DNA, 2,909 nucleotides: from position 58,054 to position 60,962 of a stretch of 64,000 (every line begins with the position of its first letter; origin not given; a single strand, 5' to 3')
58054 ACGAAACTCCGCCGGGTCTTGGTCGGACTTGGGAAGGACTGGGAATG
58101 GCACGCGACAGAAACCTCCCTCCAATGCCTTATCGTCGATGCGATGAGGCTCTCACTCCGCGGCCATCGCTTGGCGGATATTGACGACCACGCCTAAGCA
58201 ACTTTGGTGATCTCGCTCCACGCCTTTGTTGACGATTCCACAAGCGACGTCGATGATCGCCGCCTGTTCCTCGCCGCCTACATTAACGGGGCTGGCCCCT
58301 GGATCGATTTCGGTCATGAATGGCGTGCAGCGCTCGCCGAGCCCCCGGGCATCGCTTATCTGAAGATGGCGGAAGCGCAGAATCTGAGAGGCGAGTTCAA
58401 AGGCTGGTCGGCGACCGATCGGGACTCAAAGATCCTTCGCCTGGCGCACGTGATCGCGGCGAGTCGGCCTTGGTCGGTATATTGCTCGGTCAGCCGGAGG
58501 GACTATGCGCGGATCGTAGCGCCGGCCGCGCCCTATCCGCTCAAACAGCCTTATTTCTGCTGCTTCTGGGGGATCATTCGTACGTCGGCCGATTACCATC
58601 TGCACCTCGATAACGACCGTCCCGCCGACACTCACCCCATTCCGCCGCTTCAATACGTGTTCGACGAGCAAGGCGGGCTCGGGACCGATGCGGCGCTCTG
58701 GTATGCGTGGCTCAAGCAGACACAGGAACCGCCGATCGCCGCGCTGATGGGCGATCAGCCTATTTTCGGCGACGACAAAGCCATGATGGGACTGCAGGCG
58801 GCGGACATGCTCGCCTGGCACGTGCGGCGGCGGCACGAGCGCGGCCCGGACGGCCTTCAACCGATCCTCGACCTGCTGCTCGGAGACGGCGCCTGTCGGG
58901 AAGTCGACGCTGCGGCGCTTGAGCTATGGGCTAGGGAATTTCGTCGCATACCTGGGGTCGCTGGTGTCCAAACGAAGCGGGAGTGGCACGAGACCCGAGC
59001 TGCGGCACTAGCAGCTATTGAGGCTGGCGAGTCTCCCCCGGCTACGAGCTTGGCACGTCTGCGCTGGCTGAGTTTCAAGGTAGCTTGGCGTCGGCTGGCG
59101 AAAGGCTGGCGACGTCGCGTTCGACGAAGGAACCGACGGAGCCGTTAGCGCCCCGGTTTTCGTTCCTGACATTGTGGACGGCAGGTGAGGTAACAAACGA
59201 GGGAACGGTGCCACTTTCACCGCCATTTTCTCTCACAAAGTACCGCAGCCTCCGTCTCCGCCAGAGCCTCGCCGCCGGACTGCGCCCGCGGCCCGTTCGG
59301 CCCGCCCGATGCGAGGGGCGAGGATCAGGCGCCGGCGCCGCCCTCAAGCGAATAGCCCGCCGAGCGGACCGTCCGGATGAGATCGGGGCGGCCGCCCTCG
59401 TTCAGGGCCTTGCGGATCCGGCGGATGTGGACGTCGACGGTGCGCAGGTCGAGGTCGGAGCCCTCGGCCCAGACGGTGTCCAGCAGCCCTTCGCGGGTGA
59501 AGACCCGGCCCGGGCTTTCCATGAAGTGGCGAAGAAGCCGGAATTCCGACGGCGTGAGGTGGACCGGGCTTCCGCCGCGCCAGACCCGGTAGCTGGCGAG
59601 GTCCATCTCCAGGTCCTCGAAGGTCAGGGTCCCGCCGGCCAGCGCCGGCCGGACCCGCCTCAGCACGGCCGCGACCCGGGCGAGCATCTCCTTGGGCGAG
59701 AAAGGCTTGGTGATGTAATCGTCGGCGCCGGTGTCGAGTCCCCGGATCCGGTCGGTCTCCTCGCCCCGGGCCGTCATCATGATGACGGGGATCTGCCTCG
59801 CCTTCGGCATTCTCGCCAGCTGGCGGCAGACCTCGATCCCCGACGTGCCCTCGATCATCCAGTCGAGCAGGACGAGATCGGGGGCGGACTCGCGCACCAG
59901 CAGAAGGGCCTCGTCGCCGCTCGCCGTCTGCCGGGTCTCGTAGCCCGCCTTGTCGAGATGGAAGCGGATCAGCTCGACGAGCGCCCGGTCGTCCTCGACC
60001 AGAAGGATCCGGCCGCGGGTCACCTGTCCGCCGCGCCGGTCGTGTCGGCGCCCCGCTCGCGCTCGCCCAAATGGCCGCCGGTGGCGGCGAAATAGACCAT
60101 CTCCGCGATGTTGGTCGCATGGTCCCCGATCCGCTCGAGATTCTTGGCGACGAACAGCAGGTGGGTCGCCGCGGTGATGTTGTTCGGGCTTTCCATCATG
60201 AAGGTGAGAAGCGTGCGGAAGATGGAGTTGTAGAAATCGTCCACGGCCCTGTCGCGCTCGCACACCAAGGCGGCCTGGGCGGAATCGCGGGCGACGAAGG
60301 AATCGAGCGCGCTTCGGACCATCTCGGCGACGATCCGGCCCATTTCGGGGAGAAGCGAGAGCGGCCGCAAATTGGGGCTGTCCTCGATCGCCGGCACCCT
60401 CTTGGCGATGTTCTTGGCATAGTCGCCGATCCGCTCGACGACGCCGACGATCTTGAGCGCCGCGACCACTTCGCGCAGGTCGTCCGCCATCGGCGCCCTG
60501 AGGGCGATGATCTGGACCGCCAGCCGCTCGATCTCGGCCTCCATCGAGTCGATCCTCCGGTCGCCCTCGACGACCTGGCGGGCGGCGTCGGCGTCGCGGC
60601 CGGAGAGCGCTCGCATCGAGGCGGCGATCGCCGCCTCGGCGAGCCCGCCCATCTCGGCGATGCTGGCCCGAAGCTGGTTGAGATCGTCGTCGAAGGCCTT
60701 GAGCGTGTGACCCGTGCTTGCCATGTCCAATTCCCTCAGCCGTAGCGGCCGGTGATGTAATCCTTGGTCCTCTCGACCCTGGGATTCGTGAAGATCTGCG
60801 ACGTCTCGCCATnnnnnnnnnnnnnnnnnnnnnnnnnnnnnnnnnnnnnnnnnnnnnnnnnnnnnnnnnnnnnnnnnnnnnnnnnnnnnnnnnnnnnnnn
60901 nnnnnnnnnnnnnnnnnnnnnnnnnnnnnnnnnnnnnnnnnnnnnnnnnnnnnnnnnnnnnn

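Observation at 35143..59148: ~24-kb candidate defence hotspot: about eight nuclease-like domains plus a protease, not matching a system I can name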

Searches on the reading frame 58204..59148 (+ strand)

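Call 4: search_protein_families(library=pfam, proteins=[window:58204-59148:+], max_evalue=0.01)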
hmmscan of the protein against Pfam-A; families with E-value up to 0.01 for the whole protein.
window:58204-59148:+ (314 aa): 1 family
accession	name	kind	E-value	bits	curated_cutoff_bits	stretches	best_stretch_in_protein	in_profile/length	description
PF12686.12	DUF3800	-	7.6e-05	23.9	21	1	156-210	122-149/149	Protein of unknown function (DUF3800)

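Call 5: search_protein_families(library=padloc, proteins=[window:58204-59148:+], max_evalue=0.01)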
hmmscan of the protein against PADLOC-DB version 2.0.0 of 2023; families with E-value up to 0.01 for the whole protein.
window:58204-59148:+ (314 aa): 0 families

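Call 15: search_protein_families(library=ncbifam, proteins=[window:58204-59148:+], max_evalue=0.01)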
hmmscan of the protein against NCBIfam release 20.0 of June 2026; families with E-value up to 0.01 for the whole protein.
window:58204-59148:+ (314 aa): 0 families

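Call 49: search_protein_families(library=phrogs, proteins=[P0142, window:58204-59148:+], max_evalue=0.01)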
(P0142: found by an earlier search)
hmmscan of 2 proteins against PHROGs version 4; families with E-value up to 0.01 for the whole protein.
P0142 (354 aa): 1 family
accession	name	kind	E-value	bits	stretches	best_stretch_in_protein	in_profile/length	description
phrog_20483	-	unknown function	3.2e-05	24.6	1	39-161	41-166/226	-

window:58204-59148:+ (314 aa): 0 families

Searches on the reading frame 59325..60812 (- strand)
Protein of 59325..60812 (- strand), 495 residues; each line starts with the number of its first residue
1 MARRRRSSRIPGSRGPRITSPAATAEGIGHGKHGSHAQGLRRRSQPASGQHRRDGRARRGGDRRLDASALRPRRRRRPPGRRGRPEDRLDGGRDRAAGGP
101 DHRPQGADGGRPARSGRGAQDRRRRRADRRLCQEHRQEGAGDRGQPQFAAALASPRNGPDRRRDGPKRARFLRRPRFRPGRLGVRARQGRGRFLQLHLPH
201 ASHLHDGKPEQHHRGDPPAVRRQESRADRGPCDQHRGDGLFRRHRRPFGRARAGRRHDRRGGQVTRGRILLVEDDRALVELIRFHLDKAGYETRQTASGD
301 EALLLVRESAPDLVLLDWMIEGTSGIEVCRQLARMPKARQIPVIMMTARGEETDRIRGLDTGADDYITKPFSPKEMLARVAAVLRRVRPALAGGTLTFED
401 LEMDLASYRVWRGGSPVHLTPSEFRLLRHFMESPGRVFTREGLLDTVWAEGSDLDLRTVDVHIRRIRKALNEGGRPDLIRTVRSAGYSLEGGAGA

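Call 10: search_protein_families(library=pfam, proteins=[window:59325-60812:-], max_evalue=0.01)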
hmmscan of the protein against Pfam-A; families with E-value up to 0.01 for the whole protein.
window:59325-60812:- (495 aa): 2 families
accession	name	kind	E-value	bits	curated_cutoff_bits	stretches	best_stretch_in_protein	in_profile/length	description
PF00072.30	Response_reg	-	2.9e-29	101.9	30.2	1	269-380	1-110/111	Response regulator receiver domain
PF00486.34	Trans_reg_C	-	2.1e-25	89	26.2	1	414-489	1-77/77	Transcriptional regulatory protein, C terminal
